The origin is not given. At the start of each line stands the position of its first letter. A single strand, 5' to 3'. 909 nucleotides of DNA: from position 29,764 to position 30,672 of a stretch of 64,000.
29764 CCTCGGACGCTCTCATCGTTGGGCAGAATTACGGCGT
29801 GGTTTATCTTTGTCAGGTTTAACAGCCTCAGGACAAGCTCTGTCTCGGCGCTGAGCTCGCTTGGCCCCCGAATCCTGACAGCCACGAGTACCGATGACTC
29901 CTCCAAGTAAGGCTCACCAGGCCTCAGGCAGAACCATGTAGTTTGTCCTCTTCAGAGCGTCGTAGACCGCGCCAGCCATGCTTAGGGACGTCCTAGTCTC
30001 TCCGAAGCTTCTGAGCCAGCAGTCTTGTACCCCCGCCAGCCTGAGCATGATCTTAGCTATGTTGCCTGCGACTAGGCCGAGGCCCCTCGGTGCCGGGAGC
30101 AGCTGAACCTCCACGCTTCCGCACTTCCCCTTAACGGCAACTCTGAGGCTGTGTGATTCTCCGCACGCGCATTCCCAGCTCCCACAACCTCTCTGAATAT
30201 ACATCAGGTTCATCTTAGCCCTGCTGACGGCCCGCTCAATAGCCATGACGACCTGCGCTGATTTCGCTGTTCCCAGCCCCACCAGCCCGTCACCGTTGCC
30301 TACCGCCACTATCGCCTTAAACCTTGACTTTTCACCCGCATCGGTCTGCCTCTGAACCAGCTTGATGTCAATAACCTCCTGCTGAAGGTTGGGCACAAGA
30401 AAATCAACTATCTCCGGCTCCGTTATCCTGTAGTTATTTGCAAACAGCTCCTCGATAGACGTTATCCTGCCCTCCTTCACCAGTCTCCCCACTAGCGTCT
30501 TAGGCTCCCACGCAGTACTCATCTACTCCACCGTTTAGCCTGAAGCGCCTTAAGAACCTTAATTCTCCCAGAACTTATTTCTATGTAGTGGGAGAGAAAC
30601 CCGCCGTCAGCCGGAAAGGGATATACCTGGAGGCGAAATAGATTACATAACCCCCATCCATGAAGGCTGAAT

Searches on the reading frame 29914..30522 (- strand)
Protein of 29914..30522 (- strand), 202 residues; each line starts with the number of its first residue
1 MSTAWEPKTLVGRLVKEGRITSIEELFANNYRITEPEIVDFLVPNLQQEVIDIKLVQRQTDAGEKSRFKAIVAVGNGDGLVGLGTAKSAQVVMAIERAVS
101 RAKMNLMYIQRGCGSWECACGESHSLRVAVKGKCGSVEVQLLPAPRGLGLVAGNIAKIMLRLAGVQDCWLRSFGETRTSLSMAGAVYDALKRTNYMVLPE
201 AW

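Call 58: search_protein_families(library=pfam, proteins=[window:29914-30522:-], max_evalue=0.001)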
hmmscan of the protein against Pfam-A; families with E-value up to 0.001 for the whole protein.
window:29914-30522:- (202 aa): 2 families
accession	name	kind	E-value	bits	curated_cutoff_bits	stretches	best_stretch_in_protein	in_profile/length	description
PF00333.26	Ribosomal_S5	-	1.5e-23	83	27.1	1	46-110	1-65/65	Ribosomal protein S5, N-terminal domain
PF03719.21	Ribosomal_S5_C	-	1.4e-19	69.7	21.5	1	132-194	1-62/71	Ribosomal protein S5, C-terminal domain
